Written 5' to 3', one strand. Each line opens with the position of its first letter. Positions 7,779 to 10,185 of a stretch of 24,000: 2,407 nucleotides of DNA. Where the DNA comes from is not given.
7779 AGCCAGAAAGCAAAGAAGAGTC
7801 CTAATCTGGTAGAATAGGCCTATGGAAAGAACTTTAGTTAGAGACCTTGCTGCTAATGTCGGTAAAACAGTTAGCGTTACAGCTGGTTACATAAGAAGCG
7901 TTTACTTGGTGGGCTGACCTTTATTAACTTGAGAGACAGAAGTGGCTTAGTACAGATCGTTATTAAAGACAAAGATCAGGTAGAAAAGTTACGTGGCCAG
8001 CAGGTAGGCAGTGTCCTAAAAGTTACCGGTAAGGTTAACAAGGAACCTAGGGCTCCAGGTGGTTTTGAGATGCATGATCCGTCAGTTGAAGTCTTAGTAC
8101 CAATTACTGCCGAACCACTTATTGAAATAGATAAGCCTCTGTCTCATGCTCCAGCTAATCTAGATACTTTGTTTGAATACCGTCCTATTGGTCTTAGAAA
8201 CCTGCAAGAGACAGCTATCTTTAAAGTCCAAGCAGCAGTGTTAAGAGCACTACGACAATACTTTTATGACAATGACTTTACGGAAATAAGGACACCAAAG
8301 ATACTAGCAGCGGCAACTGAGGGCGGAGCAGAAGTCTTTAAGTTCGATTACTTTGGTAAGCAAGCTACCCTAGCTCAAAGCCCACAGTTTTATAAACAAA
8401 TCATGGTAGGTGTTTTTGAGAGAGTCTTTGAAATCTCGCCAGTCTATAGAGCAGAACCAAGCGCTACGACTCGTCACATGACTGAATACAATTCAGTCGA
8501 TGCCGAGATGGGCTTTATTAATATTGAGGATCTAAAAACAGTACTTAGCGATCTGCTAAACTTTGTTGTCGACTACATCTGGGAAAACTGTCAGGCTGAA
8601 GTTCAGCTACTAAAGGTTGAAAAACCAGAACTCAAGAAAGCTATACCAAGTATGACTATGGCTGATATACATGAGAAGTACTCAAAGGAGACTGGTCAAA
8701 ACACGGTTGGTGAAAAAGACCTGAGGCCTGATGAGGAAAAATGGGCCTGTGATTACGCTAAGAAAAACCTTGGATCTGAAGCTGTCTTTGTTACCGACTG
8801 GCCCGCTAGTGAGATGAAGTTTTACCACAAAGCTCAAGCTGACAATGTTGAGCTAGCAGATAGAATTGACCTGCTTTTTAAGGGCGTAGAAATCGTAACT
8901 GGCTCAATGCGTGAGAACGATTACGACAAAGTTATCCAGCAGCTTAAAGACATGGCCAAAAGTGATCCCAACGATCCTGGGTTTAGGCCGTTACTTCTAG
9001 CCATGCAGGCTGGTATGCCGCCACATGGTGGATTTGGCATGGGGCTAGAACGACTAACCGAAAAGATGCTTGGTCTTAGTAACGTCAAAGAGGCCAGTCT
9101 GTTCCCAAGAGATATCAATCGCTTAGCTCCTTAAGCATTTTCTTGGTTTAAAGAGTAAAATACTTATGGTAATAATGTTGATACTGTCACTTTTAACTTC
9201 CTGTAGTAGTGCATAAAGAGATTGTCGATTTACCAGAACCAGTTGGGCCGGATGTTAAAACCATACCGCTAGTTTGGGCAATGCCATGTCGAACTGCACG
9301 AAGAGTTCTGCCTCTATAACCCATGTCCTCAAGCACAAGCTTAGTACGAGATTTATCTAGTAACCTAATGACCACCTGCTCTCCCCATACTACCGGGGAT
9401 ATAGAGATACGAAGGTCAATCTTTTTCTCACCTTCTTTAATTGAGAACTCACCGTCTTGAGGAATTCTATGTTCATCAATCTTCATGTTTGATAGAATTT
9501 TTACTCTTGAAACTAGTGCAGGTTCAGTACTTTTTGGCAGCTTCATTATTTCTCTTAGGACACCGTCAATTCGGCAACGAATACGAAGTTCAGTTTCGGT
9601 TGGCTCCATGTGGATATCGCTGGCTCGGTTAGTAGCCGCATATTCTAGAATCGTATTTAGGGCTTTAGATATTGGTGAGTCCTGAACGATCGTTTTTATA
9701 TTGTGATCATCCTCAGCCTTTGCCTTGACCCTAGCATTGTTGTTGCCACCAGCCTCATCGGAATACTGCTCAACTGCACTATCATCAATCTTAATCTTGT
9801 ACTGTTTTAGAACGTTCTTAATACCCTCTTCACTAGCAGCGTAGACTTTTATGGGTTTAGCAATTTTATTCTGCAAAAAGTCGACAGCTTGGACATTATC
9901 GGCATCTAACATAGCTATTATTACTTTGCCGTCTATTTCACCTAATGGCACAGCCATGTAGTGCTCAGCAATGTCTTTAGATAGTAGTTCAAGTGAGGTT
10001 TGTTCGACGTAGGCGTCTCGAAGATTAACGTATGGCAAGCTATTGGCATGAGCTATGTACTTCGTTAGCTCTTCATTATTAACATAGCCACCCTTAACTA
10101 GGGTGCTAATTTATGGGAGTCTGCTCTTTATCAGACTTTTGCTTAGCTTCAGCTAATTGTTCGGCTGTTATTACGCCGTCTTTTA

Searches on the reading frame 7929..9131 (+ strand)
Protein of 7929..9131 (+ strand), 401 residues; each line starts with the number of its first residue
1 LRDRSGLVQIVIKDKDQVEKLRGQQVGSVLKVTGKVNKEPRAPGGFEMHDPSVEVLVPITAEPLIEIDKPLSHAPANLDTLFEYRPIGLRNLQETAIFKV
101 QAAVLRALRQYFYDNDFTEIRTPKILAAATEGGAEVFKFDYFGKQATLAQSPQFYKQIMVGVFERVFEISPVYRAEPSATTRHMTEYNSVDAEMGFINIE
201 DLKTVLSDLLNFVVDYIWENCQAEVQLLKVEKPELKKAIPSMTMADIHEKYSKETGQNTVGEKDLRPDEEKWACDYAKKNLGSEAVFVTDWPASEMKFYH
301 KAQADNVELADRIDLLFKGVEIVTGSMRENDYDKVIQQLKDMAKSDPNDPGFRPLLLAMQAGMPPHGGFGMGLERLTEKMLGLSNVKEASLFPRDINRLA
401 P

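Call 75: search_protein_families(library=pfam, max_evalue=0.001, proteins=[window:7929-9131:+])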
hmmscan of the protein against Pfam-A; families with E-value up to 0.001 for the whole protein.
window:7929-9131:+ (401 aa): 2 families
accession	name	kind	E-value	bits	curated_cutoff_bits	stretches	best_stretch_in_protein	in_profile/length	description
PF00152.25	tRNA-synt_2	-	9.6e-76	255.2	25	1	79-395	3-307/308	tRNA synthetases class II (D, K and N)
PF01336.31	tRNA_anti-codon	-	6.4e-07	29.7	27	1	1-56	22-75/75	OB-fold nucleic acid binding domain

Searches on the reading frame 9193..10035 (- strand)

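Call 75: search_protein_families(library=pfam, max_evalue=0.001, proteins=[window:9193-10035:-])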
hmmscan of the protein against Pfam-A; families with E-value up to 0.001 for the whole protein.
window:9193-10035:- (280 aa): 2 families
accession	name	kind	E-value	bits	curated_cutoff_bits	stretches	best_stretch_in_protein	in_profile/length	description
PF00437.27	T2SSE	-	3.8e-44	151.3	24.9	1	118-272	4-158/370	Type II/IV secretion system protein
PF05157.20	MshEN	-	4.1e-11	43.2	23.1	1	1-79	4-83/90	MshEN domain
